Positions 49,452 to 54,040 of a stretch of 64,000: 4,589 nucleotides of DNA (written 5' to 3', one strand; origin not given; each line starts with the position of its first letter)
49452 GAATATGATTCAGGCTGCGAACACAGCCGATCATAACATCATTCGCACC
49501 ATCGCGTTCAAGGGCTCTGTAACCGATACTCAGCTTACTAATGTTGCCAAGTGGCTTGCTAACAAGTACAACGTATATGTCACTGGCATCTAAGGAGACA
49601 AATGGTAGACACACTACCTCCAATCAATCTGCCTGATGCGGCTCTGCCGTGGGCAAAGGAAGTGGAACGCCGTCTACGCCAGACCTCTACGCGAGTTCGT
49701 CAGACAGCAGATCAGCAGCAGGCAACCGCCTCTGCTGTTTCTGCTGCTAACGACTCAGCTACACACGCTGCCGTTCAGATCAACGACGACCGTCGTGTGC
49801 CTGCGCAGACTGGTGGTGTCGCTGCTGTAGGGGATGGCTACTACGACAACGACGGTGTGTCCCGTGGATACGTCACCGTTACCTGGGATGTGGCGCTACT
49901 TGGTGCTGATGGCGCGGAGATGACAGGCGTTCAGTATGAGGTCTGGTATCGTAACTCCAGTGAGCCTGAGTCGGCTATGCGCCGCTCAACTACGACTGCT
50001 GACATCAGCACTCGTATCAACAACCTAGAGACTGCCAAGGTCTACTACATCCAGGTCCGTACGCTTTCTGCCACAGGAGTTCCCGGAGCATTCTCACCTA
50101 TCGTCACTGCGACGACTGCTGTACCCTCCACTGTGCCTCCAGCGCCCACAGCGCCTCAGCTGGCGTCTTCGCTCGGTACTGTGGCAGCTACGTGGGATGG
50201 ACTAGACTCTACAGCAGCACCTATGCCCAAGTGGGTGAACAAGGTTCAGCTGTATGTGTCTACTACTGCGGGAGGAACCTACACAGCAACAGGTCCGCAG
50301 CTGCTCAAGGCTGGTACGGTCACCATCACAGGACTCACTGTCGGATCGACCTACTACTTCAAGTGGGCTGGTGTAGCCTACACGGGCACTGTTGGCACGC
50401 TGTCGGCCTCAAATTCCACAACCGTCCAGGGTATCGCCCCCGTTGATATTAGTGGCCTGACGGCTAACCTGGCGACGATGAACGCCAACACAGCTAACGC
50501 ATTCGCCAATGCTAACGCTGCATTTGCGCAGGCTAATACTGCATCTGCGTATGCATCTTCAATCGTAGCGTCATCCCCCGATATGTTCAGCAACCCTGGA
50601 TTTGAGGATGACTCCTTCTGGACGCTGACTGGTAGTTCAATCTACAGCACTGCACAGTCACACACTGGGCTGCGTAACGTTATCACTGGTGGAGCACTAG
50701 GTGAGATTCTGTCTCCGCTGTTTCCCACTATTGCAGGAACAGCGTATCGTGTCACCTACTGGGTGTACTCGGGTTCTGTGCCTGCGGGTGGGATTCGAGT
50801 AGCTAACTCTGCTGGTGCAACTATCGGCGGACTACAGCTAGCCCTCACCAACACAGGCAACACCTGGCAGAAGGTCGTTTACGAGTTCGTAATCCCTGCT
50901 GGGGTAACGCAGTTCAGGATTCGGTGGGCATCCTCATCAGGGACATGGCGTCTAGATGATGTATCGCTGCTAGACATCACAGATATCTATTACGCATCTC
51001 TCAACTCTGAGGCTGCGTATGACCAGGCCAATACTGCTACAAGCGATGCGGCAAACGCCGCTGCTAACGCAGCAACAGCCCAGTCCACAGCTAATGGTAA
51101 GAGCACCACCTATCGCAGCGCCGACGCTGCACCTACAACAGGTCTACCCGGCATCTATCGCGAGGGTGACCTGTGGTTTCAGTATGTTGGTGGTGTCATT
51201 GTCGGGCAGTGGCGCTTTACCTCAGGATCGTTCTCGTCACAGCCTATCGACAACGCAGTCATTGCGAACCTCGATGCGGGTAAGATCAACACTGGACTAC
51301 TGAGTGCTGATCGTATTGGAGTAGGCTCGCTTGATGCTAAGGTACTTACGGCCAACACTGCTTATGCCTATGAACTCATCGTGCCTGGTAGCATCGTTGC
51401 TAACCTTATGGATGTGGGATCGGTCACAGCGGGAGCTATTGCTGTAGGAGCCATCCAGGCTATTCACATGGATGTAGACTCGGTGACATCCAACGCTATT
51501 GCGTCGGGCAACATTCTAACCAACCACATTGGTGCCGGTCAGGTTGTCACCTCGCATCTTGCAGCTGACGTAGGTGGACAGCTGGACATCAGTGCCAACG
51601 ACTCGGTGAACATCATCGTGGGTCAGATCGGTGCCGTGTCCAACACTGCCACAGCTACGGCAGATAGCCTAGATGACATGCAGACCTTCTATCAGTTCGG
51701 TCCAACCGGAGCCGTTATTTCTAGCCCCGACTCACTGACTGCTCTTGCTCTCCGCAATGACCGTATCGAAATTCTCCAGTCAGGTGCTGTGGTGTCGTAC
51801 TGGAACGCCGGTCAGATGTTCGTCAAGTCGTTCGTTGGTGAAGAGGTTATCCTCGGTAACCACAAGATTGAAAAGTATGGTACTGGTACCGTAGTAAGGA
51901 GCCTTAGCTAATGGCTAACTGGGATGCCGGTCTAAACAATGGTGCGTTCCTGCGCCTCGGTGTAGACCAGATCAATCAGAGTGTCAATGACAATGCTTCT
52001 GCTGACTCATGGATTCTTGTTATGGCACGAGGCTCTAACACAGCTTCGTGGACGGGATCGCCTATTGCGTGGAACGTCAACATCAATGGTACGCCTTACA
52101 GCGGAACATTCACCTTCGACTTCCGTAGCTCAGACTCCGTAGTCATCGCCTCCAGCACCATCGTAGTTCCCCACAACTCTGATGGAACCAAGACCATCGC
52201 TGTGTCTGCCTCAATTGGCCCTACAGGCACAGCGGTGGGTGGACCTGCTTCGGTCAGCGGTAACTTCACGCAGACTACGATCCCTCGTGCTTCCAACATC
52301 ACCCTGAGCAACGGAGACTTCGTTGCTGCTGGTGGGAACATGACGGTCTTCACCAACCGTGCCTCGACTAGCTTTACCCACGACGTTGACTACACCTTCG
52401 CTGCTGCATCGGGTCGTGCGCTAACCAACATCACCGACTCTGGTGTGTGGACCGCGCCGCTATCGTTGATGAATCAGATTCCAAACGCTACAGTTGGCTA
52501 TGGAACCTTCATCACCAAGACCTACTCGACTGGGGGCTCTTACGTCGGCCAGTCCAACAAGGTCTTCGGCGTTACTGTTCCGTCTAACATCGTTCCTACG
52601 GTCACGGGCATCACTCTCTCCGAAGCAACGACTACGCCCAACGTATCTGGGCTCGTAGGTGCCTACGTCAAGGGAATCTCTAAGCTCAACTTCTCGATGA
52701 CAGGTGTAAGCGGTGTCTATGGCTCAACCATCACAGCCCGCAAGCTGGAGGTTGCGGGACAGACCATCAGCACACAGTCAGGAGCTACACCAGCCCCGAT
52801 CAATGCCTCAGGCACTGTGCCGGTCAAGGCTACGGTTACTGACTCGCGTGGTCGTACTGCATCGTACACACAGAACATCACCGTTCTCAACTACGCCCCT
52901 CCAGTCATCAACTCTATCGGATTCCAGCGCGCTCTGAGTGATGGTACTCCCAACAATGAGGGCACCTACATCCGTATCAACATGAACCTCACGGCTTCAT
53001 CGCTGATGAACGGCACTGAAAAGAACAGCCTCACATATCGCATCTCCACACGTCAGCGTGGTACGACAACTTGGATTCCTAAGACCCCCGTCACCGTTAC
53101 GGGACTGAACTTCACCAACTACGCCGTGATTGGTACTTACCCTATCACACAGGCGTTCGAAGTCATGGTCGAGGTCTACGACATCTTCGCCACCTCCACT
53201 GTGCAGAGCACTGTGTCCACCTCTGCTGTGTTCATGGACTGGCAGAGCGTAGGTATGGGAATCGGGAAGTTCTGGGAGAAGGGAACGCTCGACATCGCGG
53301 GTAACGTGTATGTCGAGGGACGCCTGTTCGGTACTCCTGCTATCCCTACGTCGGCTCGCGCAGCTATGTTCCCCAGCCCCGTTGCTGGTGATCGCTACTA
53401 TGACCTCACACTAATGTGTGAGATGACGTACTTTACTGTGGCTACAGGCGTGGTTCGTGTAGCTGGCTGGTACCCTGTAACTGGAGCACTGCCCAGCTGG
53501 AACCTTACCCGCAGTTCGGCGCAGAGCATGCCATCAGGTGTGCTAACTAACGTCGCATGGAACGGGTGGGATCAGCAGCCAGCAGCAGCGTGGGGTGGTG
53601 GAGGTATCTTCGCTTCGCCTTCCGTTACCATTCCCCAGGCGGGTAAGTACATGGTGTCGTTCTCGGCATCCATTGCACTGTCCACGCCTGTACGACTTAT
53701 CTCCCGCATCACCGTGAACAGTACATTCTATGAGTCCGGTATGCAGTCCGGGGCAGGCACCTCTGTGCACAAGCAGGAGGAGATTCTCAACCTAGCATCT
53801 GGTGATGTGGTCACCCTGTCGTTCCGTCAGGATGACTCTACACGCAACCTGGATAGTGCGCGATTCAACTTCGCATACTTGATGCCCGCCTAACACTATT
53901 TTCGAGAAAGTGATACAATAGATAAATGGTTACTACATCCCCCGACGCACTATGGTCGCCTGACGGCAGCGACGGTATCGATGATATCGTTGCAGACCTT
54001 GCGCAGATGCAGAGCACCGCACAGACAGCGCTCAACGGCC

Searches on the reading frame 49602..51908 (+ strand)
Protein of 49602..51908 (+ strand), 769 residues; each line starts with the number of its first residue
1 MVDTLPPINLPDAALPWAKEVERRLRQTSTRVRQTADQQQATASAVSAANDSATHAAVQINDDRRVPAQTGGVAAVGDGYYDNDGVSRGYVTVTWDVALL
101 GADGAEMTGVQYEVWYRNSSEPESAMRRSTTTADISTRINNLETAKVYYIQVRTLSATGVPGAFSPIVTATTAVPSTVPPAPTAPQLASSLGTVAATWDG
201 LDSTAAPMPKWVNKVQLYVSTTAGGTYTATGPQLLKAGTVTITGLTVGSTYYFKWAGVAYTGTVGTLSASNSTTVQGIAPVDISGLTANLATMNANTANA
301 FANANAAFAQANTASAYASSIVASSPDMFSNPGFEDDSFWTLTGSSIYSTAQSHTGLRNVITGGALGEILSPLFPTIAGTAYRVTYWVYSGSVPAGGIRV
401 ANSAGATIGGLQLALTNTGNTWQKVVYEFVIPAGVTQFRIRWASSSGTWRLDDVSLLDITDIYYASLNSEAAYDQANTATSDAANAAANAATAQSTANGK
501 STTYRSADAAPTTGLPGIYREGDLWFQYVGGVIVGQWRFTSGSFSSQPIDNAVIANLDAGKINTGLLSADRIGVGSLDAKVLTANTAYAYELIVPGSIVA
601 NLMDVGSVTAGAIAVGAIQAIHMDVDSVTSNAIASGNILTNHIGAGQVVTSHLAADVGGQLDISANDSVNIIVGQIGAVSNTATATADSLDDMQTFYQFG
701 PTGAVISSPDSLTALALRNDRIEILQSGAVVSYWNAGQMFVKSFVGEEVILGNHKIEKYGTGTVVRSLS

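Call 74: search_protein_families(library=phrogs, proteins=[window:49602-51908:+], max_evalue=0.00001)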
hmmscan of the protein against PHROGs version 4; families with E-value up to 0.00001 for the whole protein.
window:49602-51908:+ (769 aa): 3 families
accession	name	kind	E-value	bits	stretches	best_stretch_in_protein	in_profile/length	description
phrog_38009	-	tail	8.8e-15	53.8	1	519-582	724-788/2075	tail protein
phrog_1330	-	tail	5.2e-14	52.1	1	549-589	1010-1050/1361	tail protein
phrog_33754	-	unknown function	4.1e-09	36.7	1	470-580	77-180/555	-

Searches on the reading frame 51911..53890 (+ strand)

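Call 74: search_protein_families(library=phrogs, proteins=[window:51911-53890:+], max_evalue=0.00001)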
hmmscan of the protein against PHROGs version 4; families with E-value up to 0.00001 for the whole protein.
window:51911-53890:+ (660 aa): 3 families
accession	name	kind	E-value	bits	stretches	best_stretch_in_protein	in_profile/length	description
phrog_372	-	tail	1.2e-98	332.7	1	9-471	10-479/743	tail protein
phrog_18627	-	tail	3e-42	146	1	1-312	1-317/317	tail protein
phrog_24267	-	unknown function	1.4e-09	39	1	379-473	40-133/266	-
